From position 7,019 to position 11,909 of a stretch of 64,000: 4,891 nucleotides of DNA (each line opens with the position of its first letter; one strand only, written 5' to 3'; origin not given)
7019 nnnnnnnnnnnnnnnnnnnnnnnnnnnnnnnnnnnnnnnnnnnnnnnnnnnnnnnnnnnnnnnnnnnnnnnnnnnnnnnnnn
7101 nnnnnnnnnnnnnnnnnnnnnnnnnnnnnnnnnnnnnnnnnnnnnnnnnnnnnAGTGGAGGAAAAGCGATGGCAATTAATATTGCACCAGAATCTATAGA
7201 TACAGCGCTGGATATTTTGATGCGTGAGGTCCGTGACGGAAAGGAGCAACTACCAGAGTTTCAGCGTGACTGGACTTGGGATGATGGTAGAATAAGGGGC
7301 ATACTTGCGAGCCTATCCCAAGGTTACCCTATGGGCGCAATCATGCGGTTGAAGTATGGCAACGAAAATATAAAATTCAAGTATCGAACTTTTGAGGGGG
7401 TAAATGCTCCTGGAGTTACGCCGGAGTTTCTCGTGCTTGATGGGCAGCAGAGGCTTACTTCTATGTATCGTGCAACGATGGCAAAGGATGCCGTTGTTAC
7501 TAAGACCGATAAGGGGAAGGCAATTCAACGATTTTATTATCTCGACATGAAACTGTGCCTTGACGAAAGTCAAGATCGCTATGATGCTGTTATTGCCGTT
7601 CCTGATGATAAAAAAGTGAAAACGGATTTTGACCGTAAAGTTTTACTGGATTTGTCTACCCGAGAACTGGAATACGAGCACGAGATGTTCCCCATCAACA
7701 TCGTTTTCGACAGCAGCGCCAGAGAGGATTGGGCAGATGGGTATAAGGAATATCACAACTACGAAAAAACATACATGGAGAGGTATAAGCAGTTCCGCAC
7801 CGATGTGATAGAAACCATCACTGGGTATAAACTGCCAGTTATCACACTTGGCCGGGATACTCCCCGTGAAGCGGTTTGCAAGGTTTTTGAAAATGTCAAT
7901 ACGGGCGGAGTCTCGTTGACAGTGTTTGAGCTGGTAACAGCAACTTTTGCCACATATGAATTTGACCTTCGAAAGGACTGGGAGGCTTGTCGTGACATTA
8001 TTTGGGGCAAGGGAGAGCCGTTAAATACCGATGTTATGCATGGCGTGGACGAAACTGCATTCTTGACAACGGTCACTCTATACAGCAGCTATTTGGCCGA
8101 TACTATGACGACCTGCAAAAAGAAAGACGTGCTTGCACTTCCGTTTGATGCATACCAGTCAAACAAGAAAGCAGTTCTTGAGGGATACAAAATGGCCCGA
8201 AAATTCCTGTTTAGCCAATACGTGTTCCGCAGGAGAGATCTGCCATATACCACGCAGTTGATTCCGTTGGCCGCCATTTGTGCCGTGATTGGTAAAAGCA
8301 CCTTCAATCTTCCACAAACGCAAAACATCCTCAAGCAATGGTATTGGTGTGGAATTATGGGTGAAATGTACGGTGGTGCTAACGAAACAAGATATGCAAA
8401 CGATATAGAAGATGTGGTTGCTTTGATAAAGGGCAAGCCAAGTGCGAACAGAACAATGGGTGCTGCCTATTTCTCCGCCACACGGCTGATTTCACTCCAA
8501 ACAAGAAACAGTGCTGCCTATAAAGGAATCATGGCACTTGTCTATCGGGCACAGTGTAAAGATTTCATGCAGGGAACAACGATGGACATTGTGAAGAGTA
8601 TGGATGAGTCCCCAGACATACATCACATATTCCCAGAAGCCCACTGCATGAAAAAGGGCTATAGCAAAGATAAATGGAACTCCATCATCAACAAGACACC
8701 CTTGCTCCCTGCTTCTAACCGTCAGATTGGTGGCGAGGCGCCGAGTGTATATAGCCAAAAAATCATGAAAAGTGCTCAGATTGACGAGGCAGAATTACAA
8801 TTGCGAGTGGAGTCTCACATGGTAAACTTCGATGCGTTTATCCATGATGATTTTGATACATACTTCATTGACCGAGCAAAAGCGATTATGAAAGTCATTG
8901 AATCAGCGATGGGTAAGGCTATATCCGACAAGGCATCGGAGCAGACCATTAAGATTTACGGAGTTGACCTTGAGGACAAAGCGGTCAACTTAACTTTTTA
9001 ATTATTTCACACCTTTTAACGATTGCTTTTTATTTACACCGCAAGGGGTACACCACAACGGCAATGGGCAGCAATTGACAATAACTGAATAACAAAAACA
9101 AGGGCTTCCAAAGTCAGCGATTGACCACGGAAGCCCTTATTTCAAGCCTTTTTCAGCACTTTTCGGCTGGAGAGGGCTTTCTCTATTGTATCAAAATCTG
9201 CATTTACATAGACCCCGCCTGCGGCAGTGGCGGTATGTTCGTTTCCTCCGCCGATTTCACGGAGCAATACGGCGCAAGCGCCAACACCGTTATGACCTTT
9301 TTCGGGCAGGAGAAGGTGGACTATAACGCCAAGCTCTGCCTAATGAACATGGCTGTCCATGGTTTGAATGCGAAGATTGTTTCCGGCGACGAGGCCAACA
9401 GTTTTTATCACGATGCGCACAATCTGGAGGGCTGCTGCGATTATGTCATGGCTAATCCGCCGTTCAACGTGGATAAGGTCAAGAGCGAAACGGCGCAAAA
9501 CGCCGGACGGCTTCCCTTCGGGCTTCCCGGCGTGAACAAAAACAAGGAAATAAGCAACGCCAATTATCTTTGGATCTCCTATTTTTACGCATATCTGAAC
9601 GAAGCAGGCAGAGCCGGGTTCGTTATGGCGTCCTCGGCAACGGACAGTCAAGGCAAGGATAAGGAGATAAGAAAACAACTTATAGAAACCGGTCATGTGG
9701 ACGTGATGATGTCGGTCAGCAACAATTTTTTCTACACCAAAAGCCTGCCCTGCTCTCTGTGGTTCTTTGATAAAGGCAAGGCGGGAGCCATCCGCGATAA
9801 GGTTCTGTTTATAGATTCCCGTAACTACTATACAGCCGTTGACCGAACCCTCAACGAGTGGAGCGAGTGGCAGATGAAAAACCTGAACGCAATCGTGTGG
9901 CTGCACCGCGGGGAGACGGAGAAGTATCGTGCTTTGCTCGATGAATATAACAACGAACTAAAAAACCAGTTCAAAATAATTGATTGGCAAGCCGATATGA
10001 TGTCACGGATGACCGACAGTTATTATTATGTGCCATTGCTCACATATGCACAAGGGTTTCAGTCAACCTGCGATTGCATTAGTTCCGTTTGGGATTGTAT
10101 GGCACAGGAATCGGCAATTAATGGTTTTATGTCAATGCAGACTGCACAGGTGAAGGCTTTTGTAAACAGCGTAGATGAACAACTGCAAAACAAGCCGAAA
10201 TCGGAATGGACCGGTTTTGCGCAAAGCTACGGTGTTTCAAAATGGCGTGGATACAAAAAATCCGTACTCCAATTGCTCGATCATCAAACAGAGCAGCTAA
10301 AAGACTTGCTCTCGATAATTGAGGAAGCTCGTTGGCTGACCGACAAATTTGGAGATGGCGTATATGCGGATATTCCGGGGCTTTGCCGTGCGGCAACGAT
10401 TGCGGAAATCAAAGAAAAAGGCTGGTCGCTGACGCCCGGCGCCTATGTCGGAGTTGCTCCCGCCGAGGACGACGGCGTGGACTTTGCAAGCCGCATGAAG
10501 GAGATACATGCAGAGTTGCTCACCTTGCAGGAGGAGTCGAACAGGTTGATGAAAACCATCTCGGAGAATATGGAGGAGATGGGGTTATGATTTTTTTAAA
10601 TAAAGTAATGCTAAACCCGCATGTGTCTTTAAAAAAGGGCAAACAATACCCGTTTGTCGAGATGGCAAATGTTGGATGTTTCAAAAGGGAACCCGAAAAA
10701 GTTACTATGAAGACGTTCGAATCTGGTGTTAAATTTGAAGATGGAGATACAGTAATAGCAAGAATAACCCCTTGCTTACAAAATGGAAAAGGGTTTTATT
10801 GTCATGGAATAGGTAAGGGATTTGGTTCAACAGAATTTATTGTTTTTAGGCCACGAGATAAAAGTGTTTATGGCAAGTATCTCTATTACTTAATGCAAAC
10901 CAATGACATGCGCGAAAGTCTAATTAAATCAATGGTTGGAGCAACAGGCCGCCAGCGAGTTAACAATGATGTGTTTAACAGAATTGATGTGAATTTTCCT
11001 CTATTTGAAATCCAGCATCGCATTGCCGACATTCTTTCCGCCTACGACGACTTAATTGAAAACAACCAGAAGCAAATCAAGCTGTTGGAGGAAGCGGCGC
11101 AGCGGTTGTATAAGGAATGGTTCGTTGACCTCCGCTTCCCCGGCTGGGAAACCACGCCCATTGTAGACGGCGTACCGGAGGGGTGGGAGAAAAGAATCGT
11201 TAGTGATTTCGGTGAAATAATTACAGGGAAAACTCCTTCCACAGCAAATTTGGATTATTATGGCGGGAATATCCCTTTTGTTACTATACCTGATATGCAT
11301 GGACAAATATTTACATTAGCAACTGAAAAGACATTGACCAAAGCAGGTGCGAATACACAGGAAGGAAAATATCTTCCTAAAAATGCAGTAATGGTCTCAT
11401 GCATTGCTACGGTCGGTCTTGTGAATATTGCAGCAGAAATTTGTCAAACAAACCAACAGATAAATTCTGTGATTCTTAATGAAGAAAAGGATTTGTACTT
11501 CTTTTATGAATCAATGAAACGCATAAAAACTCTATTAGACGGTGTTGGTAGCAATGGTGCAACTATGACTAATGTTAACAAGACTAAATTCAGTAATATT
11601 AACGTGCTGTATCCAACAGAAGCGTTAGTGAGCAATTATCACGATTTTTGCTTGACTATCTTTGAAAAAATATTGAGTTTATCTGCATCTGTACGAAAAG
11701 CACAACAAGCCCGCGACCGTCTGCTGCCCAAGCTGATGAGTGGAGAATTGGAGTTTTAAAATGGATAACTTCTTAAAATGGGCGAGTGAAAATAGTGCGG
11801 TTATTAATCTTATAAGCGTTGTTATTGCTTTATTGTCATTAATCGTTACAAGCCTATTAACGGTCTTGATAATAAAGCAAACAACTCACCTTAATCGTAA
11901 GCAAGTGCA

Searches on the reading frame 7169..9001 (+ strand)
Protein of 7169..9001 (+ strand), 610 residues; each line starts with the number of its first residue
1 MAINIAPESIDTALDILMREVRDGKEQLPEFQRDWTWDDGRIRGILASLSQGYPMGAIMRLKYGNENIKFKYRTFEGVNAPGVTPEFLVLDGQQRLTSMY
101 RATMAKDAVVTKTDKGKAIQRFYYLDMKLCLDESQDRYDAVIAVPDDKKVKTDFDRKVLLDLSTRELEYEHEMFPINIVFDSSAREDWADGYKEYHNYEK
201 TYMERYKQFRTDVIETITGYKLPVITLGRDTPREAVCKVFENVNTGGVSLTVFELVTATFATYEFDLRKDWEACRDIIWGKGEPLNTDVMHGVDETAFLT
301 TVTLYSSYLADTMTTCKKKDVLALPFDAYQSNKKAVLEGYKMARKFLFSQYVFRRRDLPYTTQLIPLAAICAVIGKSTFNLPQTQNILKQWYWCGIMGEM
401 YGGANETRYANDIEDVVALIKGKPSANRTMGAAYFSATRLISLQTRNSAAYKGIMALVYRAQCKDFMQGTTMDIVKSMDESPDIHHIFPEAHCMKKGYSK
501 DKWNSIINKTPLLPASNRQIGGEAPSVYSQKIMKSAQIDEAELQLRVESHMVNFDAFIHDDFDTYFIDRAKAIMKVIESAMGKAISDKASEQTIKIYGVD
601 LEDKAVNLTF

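Call 6: search_protein_families(library=pfam, proteins=[window:7169-9001:+], max_evalue=0.001)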
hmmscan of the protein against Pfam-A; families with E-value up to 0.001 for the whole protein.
window:7169-9001:+ (610 aa): 1 family
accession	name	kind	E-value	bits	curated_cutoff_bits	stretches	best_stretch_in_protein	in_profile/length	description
PF03235.19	GmrSD_N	-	4.4e-27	95.9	33.2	1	27-260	13-198/199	GmrSD restriction endonuclease, N-terminal domain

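Call 83: search_protein_families(library=padloc, proteins=[window:7169-9001:+], max_evalue=0.001)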
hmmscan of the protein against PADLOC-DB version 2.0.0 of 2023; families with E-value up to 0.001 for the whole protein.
window:7169-9001:+ (610 aa): 7 families
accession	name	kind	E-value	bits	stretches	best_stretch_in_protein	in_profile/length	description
PDLC04151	HEC-05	-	2.1e-18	64.4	1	17-581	31-593/600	-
PDLC04709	PDC-M55C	-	3.6e-18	63.5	2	12-122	15-126/554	-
PDLC04150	HEC-05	-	1.4e-12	45.3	1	17-281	13-283/583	-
PDLC03877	NsnA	-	2e-09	35.2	1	10-262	49-202/385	-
PDLC04152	HEC-05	-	6.5e-05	19.6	0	87-141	109-169/566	-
PDLC02693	Orf5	-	8.7e-05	19.7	1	27-256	10-207/543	Orf5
PDLC04153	HEC-05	-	0.00037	16.8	0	16-111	11-120/621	-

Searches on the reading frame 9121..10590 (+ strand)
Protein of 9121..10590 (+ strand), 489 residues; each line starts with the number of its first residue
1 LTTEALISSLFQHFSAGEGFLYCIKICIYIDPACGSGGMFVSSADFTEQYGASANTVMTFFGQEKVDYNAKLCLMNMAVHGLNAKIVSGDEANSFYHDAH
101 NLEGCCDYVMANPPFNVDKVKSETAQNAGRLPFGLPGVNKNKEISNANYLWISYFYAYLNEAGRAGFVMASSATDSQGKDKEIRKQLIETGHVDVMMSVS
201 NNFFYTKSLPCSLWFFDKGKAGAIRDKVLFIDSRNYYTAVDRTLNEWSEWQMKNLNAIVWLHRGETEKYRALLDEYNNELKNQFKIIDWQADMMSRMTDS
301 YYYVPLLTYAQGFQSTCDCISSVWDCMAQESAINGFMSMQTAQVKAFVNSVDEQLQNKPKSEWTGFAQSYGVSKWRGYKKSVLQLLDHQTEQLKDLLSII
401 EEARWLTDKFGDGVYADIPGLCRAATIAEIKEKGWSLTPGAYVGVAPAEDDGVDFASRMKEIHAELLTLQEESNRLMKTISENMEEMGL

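Call 6: search_protein_families(library=pfam, proteins=[window:9121-10590:+], max_evalue=0.001)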
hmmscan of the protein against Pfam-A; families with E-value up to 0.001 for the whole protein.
window:9121-10590:+ (489 aa): 2 families
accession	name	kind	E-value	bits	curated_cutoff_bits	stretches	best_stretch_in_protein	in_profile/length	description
PF02384.22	N6_Mtase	-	3e-52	178.3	20.4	1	30-257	51-270/311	N-6 DNA Methylase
PF07669.17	Eco57I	-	0.00056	20.5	25.3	0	91-202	61-169/171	Eco57I restriction-modification methylase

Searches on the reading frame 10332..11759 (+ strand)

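Call 6: search_protein_families(library=pfam, proteins=[window:10332-11759:+], max_evalue=0.001)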
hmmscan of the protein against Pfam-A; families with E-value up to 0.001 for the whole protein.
window:10332-11759:+ (475 aa): 1 family
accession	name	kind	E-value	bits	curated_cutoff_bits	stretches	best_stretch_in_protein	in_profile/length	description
PF01420.25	Methylase_S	-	2.8e-35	122.4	22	2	282-428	1-137/168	Type I restriction modification DNA specificity domain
